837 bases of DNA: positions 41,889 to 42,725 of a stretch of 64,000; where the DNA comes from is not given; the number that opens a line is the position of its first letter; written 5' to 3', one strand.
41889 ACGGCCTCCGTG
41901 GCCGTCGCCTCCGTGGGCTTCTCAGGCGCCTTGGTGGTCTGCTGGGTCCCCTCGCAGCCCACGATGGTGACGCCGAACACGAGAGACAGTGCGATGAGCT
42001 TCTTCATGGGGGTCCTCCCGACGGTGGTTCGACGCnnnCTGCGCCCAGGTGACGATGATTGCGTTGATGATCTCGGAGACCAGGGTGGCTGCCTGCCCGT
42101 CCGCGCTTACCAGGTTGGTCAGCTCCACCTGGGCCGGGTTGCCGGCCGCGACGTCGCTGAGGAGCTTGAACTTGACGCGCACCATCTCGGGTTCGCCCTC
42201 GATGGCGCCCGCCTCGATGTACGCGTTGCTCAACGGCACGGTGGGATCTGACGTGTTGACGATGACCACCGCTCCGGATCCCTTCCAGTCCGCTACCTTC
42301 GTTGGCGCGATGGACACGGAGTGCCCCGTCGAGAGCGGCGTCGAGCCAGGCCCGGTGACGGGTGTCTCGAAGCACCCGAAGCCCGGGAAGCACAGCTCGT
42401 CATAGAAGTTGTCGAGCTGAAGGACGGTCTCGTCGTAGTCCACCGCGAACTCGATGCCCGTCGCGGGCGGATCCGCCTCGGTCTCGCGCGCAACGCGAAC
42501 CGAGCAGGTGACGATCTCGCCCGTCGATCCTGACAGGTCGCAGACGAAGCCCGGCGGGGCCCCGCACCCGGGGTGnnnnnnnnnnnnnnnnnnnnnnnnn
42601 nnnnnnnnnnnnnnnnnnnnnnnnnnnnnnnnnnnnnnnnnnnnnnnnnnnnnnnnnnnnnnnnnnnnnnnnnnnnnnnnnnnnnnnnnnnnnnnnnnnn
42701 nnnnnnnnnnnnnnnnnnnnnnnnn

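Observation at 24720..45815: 21-kb operon of paralogous giant secreted Cys-rich repeat lipoproteins with shared end domains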

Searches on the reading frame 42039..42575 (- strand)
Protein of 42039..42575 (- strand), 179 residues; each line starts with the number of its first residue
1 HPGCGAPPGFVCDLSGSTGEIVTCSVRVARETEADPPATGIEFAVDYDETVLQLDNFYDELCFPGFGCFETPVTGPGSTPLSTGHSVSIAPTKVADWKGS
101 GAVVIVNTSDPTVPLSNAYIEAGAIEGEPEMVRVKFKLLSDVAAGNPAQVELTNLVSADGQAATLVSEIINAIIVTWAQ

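Call 11: search_solved_structures(query=A1, max_evalue=10, show_alignments=2)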
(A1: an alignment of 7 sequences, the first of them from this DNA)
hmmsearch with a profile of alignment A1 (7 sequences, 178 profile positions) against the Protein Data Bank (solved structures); distinct sequences matched with E-value up to 10: 4.
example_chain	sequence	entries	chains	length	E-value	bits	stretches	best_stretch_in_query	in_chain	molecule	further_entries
5nrk_A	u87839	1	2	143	0.027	17.2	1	11-54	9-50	Endoglucanase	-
5nrm_A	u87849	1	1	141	0.029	17.1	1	11-54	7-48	Endoglucanase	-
7oui_1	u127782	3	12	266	0.65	12.6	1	75-120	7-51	Chlorophyll a-b binding protein, chloroplastic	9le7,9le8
8uem_A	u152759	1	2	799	0.68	12.6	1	54-101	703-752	Carbon monoxide dehydrogenase (Large chain), CoxL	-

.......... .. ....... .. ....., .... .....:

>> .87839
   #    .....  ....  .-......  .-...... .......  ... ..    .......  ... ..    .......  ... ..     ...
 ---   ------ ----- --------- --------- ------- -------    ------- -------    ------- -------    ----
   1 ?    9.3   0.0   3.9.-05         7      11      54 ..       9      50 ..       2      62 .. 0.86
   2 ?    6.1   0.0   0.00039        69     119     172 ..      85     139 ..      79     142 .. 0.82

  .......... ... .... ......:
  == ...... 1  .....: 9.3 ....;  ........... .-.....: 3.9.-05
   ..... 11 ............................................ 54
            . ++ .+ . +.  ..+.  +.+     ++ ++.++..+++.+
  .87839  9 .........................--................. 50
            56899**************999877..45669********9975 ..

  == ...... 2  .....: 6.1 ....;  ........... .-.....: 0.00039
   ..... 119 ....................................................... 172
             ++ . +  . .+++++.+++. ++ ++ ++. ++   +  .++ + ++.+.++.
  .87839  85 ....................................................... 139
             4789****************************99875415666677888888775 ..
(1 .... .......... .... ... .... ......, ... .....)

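Call 12: search_protein_families(library=pfam, alignment_id=A1, max_evalue=1)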
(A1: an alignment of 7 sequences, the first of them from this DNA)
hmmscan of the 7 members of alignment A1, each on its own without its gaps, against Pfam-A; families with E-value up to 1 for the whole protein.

A. member 1, seq(179 aa): 1 family
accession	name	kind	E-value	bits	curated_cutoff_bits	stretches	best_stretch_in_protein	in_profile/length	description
PF00963.24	Cohesin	-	9.5e-06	26.3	24.1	1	15-55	9-47/139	Cohesin domain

B. families by the number of members that match (of 7 scanned): 1 family
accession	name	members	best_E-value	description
PF00963.24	Cohesin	3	1.8e-06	Cohesin domain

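Call 17: find_homologous_proteins(query=A1, max_evalue=0.001)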
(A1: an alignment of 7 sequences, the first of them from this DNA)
Query A1 (7 sequences) (179 aa, profile of the alignment): 7 proteins with E <= 0.001 among 8000 candidates.
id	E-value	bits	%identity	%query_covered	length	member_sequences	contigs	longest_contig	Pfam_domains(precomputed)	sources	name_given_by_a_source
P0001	4.6e-59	217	69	100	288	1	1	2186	PF00526.24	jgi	jgi:hypothetical protein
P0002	1.5e-55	205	30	80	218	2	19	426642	PF00963.25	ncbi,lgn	ncbi:MAG: hypothetical protein AMXMBFR64_00690 [Myxococcales bacterium]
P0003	8.1e-47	177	34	93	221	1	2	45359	-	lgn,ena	-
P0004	5.6e-44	168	33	93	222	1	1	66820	PF00963.25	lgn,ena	-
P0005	2.5e-42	162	31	93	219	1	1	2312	PF00963.25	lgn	-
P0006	1.7e-39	153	33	93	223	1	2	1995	-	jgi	jgi:hypothetical protein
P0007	1.4e-36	144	30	93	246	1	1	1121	-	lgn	-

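Call 18: find_encoding_contigs(protein=P0004, flank=10000, max_places=3)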
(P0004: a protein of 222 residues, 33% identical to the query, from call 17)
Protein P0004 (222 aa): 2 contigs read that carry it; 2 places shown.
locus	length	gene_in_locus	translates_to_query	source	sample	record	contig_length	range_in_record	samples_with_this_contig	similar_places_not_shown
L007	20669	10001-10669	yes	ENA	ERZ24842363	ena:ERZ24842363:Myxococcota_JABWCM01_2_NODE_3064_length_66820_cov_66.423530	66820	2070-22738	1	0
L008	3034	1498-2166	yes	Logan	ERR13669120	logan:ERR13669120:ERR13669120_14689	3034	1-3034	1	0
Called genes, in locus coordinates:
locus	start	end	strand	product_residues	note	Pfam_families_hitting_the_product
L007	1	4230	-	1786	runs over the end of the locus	PF00005:ABC_tran (faint), PF00910:RNA_helicase (faint), PF01443:Viral_helicase1 (faint), PF02463:SMC_N (faint), PF17760:UvrA_inter, PF17755:UvrA_DNA-bind, PF17760:UvrA_inter, PF15777:Anti-TRAP (weak), +18 more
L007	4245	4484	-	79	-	-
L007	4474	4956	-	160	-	PF07291:MauE, PF07681:DoxX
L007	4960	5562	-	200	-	PF00581:Rhodanese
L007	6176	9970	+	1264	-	PF13948:DUF4215 (faint), PF00526:Dicty_CTDC (weak)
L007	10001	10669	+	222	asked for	PF00963:Cohesin (faint)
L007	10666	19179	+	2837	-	-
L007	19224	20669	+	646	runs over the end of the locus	-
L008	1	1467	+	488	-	?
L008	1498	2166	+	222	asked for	PF00963:Cohesin (faint)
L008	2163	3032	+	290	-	?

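Call 19: find_encoding_contigs(protein=P0003, flank=10000, max_places=3)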
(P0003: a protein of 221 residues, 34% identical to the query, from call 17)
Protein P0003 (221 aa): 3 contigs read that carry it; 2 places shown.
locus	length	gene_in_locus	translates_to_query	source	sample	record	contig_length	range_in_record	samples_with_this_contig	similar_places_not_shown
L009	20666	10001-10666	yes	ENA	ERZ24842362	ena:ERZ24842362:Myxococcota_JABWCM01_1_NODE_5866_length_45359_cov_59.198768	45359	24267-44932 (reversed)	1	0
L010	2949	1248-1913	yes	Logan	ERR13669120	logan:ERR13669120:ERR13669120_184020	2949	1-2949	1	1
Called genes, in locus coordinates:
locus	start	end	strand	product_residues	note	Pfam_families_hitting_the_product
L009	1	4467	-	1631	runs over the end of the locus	?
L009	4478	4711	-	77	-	-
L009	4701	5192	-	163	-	PF07291:MauE, PF07681:DoxX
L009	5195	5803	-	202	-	PF00581:Rhodanese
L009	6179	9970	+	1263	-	PF00526:Dicty_CTDC (weak)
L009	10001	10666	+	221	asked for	-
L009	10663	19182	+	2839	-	-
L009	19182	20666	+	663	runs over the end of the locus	-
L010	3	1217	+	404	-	?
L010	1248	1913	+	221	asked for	-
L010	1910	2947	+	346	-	?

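Call 23: find_related_loci(query=A2, collection=genome_contigs, flank=10000)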
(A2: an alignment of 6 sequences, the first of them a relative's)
Query A2 (218 aa) in genome_contigs; peptide patterns used: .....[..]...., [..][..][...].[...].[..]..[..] (x = any residue, [..] = any of these).
60 stretches matched a pattern, but none encodes a relative of the query by tblastn (E <= 1e-3).

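Call 43: search_protein_representatives(alignment_id=A1)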
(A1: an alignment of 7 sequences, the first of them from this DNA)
Query: 7 sequences, 178 profile positions. Proteins with E-value up to 0.001 (for the whole library): 379; up to 1e-10: 307; up to 1e-30: 124. The best 150 are listed.
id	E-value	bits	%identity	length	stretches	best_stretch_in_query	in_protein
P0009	2.9e-259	867.3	-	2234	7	9-172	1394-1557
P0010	6.5e-246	823.8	-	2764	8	10-176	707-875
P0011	4.8e-202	680.9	-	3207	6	2-175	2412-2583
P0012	8.2e-181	611.7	-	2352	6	10-177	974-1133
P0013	7.0e-170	576.1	-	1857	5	11-175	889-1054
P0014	4.9e-147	501.7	-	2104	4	11-176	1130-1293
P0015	4.4e-128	440.0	-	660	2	6-177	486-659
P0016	7.0e-128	439.3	-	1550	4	4-171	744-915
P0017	2.7e-126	434.1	-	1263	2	4-177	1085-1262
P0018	1.1e-120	415.8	-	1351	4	2-176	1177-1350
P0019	2.2e-112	388.9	-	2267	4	4-175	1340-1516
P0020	4.1e-102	355.4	-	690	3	10-175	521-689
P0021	2.5e-101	352.8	-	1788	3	8-176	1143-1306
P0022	1.9e-100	349.9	-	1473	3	9-175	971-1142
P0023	3.7e-97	339.3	-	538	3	6-175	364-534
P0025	8.5e-96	334.8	-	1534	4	5-177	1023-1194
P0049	5.0e-58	211.8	-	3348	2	7-169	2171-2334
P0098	3.4e-35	137.4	-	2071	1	2-177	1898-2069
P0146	2.0e-28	115.4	-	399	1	4-176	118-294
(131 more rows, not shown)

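Call 59: list_cluster_members(proteins=[P0009, P0010, P0011, P0012, P0013, P0014, P0098, P0049, P0025, P0146])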
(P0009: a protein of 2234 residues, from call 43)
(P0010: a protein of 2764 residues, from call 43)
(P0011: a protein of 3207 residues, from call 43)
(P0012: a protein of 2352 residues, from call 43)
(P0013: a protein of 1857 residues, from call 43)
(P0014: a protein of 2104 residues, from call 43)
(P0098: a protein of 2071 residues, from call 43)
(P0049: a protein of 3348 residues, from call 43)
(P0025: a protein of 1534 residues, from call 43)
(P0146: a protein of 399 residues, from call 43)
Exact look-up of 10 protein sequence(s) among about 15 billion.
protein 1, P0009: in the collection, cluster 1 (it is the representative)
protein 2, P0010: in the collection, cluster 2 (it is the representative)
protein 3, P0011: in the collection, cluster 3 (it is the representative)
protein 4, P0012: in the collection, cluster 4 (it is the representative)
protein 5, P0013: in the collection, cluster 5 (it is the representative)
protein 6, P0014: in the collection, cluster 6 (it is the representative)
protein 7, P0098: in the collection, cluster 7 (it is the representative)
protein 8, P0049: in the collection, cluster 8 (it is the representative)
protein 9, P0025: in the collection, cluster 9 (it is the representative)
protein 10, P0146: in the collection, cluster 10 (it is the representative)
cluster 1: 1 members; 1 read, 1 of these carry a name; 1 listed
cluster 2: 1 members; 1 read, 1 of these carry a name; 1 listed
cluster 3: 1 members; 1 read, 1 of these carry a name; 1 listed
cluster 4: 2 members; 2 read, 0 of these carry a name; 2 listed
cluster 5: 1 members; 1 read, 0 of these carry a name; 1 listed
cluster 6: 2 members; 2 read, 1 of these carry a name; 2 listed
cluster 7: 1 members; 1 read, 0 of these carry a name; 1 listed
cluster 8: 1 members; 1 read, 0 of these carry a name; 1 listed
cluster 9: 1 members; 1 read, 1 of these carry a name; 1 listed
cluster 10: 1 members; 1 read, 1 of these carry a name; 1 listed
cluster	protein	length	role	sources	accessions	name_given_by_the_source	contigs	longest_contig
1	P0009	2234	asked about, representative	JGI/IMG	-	hypothetical protein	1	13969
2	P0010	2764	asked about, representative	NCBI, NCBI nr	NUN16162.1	MAG: hypothetical protein HUU55_21255, partial [Myxococcales bacterium] | hypothetical protein [Myxococcales bacterium]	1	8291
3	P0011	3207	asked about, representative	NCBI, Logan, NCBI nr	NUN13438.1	MAG: hypothetical protein HUU55_07365 [Myxococcales bacterium] | hypothetical protein [Myxococcales bacterium]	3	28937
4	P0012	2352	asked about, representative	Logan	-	-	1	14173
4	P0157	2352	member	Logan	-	-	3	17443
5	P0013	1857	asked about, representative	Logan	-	-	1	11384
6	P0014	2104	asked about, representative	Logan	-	-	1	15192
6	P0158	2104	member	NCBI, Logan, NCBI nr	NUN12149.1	MAG: lamin tail domain-containing protein [Myxococcales bacterium] | lamin tail domain-containing protein [Myxococcales bacterium]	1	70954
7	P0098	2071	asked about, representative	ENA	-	-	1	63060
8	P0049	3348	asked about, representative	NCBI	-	-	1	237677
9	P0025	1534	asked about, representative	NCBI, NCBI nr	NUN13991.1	MAG: lamin tail domain-containing protein [Myxococcales bacterium] | lamin tail domain-containing protein [Myxococcales bacterium]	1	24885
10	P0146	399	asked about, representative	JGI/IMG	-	hypothetical protein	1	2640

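Call 65: find_encoding_contigs(protein=P0098, flank=10000, max_places=2)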
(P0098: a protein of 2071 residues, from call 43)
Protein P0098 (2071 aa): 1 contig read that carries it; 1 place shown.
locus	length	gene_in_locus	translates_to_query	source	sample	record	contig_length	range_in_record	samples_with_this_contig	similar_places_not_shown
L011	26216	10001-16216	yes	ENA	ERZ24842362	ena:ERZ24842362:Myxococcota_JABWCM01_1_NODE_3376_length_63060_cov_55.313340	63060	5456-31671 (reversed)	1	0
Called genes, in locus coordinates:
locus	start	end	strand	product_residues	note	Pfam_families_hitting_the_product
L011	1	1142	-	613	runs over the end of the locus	PF02771:Acyl-CoA_dh_N, PF02770:Acyl-CoA_dh_M, PF00441:Acyl-CoA_dh_1, PF12806:Acyl-CoA_dh_C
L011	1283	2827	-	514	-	PF14559:TPR_19 (faint), PF07719:TPR_2 (faint)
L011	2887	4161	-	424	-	PF28386:BfoA_C, PF14224:DUF4331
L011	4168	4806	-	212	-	PF14224:DUF4331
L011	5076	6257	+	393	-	-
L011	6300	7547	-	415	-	PF06224:AlkZ-like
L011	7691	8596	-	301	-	PF01149:Fapy_DNA_glyco, PF06831:H2TH, PF06827:zf-FPG_IleRS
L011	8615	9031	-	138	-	PF01814:Hemerythrin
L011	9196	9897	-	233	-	PF02698:DUF218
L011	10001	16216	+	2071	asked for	PF00963:Cohesin, PF00526:Dicty_CTDC (weak)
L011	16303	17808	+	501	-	PF11884:DUF3404, PF00512:HisKA (weak), PF02518:HATPase_c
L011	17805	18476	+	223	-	PF00072:Response_reg, PF00486:Trans_reg_C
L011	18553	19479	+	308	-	PF11060:DUF2861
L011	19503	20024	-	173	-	PF03061:4HBT (weak)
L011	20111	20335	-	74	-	-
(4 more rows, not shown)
